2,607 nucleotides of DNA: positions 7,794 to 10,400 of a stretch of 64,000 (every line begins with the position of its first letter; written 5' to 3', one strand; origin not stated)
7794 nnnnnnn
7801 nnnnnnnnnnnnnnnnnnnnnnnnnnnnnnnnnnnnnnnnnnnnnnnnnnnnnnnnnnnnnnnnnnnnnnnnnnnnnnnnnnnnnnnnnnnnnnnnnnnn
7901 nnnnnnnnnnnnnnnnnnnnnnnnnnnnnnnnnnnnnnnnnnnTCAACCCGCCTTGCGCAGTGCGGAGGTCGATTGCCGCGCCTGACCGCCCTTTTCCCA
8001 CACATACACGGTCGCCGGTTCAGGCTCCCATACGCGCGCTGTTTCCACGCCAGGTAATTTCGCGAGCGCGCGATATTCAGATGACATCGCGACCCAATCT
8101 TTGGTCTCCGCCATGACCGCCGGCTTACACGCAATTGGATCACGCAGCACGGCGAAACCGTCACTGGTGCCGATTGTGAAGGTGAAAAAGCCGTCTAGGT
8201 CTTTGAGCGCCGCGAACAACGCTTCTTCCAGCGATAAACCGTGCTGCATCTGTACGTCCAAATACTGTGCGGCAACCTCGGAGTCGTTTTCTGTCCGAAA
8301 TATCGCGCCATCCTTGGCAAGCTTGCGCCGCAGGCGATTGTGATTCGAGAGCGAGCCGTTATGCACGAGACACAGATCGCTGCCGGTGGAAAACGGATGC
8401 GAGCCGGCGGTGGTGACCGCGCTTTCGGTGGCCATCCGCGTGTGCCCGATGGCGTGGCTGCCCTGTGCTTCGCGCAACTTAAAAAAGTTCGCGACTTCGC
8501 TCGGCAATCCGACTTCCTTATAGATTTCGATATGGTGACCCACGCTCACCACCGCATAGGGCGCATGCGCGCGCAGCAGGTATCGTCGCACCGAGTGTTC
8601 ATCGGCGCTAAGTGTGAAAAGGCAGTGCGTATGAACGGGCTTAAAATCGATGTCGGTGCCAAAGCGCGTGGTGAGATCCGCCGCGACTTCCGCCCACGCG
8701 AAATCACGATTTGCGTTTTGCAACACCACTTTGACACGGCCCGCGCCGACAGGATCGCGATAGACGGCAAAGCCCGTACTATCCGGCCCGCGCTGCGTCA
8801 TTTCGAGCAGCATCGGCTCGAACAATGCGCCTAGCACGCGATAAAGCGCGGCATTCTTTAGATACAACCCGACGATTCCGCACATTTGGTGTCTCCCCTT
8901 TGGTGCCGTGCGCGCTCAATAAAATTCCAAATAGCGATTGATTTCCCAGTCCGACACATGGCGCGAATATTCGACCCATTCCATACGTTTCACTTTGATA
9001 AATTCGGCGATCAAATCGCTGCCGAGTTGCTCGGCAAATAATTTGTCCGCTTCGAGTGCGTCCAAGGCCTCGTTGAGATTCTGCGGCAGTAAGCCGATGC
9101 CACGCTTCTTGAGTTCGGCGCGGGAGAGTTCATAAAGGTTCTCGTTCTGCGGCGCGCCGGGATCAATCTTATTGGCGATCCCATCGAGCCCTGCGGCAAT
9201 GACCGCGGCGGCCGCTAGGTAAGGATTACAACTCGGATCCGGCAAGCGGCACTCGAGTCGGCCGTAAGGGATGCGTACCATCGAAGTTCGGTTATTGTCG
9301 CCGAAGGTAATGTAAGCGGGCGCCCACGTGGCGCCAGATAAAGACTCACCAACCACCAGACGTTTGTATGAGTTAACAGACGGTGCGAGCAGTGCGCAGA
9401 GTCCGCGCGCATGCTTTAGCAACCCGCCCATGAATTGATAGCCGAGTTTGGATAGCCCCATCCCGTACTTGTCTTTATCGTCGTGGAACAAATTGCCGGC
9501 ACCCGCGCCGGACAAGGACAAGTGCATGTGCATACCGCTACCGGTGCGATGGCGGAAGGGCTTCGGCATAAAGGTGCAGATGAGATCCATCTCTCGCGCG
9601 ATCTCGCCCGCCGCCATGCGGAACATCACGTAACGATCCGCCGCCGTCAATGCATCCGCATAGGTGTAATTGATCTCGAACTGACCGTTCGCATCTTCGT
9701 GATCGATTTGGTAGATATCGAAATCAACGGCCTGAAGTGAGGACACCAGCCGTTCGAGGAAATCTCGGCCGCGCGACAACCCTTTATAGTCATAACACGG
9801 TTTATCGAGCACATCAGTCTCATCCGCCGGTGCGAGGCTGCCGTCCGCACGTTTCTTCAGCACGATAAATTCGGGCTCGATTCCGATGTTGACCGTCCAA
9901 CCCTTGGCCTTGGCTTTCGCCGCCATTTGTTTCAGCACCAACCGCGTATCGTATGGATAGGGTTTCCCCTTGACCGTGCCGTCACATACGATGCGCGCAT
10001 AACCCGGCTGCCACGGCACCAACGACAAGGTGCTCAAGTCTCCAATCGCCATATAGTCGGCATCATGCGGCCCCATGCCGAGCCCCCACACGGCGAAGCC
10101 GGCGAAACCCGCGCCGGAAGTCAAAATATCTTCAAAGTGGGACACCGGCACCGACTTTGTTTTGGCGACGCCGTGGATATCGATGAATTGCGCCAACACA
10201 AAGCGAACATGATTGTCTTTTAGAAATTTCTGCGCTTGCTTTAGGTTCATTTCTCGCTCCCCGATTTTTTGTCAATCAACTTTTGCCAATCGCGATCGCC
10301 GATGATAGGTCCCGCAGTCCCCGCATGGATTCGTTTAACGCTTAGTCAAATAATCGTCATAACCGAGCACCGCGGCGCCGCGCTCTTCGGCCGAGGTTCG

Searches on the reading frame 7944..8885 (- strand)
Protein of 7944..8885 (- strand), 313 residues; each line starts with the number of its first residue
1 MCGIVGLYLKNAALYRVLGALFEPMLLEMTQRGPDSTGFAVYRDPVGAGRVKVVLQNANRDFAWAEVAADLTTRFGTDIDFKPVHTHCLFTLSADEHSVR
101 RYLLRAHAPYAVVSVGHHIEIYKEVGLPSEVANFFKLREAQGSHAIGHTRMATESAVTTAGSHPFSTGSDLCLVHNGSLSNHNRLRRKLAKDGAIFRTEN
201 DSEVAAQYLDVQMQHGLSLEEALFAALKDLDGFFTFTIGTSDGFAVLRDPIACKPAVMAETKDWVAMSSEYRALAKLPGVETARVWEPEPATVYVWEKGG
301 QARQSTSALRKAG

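Call 82: search_protein_families(library=ncbifam, proteins=[window:7944-8885:-], max_evalue=1e-10)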
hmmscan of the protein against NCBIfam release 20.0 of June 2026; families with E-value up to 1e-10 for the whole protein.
window:7944-8885:- (313 aa): 6 families
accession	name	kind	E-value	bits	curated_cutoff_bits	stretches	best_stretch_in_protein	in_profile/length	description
NF001484.0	PRK00331.1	subfamily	2e-27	95.9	381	1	115-276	38-200/601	isomerizing glutamine--fructose-6-phosphate transaminase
TIGR01135.1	glmS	equivalog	1.1e-26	93.5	418.05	1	111-276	34-199/607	glutamine--fructose-6-phosphate transaminase (isomerizing)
TIGR01134.1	purF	equivalog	1.7e-24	87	350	1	114-302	36-223/432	amidophosphoribosyltransferase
TIGR01536.1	asn_synth_AEB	equivalog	3.9e-20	72.4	267.1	1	2-282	1-174/517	asparagine synthase (glutamine-hydrolyzing)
NF006949.0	PRK09431.1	equivalog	4.4e-14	51.9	499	1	143-277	43-168/554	asparagine synthase B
TIGR03104.1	trio_amidotrans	equivalog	1.2e-11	43.6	570.1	0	140-282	39-173/589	N-acetylglutaminylglutamine amidotransferase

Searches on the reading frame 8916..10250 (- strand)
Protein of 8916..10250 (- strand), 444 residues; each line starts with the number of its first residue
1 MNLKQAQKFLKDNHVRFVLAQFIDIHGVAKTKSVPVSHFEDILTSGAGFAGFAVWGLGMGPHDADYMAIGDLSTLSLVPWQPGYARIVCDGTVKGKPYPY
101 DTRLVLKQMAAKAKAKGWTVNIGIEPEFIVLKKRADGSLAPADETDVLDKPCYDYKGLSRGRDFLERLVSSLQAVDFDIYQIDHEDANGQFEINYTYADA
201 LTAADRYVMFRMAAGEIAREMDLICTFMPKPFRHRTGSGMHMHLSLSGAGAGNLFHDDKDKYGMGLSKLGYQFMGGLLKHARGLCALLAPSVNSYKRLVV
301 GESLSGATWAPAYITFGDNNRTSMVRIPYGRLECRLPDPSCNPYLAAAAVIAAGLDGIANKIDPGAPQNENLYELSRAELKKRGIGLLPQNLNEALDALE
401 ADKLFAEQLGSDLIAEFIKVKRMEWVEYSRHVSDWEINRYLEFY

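Call 81: search_protein_families(library=pfam, proteins=[window:8916-10250:-], max_evalue=0.00001)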
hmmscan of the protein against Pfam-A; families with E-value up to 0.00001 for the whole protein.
window:8916-10250:- (444 aa): 2 families
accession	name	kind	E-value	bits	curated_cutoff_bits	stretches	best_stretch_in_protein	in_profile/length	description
PF00120.29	Gln-synt_C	-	4.3e-106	355.3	24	1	100-440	2-344/344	Glutamine synthetase, catalytic domain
PF03951.24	Gln-synt_N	-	1.2e-07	31.7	33.4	1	14-90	1-78/82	Glutamine synthetase, beta-Grasp domain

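Call 82: search_protein_families(library=ncbifam, proteins=[window:8916-10250:-], max_evalue=1e-10)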
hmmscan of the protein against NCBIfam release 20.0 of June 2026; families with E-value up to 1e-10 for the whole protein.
window:8916-10250:- (444 aa): 4 families
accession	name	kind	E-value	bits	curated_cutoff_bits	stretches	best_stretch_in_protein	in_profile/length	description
TIGR03105.1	gln_synth_III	equivalog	9.6e-199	660.3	469.6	1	7-442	2-435/435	type III glutamate--ammonia ligase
TIGR00653.1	GlnA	equivalog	1.9e-108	363.2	429.15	1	5-441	2-461/462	type I glutamate--ammonia ligase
NF045547.1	GGputSyn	equivalog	3.5e-85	286.4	650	1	7-436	6-438/438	gamma-glutamylputrescine synthetase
NF007006.0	PRK09469.1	equivalog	8.8e-53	179.5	845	1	183-432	211-460/469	glutamate--ammonia ligase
